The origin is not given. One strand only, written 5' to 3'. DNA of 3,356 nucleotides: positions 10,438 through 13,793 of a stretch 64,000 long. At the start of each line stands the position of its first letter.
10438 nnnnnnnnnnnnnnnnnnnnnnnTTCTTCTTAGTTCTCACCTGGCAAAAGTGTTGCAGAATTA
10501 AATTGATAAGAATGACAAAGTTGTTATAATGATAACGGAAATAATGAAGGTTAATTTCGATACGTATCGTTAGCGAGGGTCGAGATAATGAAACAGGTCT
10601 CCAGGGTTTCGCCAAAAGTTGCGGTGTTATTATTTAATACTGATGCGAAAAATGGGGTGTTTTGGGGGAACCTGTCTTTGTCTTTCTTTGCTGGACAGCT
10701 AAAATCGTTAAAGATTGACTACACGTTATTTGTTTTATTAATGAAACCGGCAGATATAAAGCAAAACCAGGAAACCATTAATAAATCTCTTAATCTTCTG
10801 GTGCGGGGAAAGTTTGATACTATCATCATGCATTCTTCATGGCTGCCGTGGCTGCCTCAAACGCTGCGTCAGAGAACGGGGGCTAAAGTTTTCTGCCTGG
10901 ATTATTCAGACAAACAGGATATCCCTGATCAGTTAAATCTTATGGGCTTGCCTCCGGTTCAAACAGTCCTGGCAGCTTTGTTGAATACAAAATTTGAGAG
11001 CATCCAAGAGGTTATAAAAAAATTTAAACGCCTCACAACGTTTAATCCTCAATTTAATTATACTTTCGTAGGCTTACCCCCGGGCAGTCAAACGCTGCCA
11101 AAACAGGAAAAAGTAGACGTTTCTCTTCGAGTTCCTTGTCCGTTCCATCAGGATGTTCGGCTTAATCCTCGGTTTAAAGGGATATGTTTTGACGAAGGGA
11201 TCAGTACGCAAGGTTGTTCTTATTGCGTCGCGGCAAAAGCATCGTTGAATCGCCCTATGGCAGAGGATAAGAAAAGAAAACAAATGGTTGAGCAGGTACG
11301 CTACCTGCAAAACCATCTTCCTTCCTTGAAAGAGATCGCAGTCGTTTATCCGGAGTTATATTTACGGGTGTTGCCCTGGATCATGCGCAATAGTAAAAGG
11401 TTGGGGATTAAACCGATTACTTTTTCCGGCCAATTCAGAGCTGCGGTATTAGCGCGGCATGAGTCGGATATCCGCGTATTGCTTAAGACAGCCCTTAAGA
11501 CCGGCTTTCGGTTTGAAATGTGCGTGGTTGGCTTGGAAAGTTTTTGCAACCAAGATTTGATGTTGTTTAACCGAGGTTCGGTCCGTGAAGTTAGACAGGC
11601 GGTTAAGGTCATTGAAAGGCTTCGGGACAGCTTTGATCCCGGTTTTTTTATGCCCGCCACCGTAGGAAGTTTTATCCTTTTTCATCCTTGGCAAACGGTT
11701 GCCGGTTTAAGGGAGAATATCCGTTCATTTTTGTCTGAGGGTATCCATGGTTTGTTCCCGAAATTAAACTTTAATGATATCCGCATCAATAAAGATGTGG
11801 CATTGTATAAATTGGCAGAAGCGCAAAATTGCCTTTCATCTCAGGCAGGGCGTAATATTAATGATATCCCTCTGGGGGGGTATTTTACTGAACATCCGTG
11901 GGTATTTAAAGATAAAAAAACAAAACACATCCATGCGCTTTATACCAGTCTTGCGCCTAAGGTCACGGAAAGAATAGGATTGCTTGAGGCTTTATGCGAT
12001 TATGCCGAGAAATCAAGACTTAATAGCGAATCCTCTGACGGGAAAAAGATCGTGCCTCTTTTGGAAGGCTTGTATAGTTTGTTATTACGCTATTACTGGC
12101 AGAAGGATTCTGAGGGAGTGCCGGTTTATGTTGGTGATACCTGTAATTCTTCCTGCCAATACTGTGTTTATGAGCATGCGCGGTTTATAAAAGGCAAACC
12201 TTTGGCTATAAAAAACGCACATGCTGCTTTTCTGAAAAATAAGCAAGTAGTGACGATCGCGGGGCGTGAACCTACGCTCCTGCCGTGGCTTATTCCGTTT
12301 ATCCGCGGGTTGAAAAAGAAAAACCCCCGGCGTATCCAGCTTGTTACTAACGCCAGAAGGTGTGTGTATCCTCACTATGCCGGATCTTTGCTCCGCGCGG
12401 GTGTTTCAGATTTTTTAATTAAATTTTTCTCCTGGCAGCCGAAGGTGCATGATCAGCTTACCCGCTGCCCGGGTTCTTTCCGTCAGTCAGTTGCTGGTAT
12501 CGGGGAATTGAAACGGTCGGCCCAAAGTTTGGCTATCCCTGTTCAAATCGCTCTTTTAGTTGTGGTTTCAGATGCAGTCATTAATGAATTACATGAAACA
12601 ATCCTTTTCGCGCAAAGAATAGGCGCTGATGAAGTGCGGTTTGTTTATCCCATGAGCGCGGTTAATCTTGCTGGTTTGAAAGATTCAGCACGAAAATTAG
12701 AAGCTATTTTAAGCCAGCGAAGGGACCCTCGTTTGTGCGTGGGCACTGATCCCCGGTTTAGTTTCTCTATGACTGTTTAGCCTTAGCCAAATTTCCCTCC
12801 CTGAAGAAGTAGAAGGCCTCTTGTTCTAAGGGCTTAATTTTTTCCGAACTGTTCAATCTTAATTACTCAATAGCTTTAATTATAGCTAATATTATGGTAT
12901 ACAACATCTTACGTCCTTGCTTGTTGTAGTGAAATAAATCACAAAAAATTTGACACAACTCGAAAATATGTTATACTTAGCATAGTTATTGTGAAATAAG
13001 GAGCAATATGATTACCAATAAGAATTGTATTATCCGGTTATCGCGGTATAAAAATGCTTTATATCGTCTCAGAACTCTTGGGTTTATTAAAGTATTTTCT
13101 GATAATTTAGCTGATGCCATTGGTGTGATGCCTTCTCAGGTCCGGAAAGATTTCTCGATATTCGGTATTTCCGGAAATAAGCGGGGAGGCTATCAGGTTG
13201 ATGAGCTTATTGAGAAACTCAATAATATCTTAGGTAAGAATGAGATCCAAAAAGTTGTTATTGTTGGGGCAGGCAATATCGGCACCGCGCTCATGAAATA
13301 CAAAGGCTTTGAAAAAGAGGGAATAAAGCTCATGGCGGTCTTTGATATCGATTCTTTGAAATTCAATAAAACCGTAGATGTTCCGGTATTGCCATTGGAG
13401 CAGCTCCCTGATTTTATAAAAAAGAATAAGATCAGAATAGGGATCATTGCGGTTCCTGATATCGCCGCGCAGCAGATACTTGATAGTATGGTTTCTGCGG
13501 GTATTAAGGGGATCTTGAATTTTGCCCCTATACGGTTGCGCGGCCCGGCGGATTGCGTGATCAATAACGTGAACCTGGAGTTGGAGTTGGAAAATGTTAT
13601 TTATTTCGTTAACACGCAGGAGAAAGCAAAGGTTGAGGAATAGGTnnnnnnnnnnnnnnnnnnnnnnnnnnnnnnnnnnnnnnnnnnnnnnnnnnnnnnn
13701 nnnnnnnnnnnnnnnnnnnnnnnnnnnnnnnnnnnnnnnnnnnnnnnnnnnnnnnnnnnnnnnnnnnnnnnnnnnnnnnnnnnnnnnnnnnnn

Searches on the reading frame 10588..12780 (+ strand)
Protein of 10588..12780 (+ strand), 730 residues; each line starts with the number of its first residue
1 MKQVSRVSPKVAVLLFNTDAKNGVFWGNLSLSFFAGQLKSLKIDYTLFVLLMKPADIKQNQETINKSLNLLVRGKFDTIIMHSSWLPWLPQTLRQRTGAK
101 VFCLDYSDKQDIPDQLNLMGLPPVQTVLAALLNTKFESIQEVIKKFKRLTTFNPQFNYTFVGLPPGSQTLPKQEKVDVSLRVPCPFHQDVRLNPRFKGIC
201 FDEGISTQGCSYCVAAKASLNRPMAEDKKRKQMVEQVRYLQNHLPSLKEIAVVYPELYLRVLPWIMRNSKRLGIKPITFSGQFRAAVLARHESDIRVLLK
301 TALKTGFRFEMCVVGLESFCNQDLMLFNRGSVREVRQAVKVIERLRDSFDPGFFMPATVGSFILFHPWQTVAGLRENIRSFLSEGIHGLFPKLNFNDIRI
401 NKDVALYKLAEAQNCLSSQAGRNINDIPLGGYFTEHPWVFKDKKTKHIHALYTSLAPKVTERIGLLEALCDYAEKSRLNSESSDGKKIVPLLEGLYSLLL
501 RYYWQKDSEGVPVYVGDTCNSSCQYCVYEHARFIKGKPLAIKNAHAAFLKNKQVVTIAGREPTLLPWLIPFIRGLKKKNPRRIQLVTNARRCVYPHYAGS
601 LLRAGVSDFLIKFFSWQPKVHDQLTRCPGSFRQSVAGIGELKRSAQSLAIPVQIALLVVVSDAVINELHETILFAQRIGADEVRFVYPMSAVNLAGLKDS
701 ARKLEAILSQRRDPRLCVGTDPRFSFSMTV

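Call 58: search_protein_families(library=pfam, max_evalue=0.00001, proteins=[window:10588-12780:+])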
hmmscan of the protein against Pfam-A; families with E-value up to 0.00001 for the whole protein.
window:10588-12780:+ (730 aa): 1 family
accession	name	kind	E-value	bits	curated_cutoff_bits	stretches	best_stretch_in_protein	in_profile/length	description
PF04055.27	Radical_SAM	-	1.3e-11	45.4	29.5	1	514-644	2-139/166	Radical SAM superfamily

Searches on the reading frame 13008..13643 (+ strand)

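Call 58: search_protein_families(library=pfam, max_evalue=0.00001, proteins=[window:13008-13643:+])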
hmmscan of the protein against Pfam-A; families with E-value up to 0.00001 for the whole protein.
window:13008-13643:+ (211 aa): 2 families
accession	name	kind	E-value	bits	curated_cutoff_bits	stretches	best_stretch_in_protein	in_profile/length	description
PF02629.25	CoA_binding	-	6.4e-18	65.7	22.3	1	79-174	2-96/97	CoA binding domain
PF06971.19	Put_DNA-bind_N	-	1.6e-09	38.1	27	1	7-50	6-49/49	Putative DNA-binding protein N-terminus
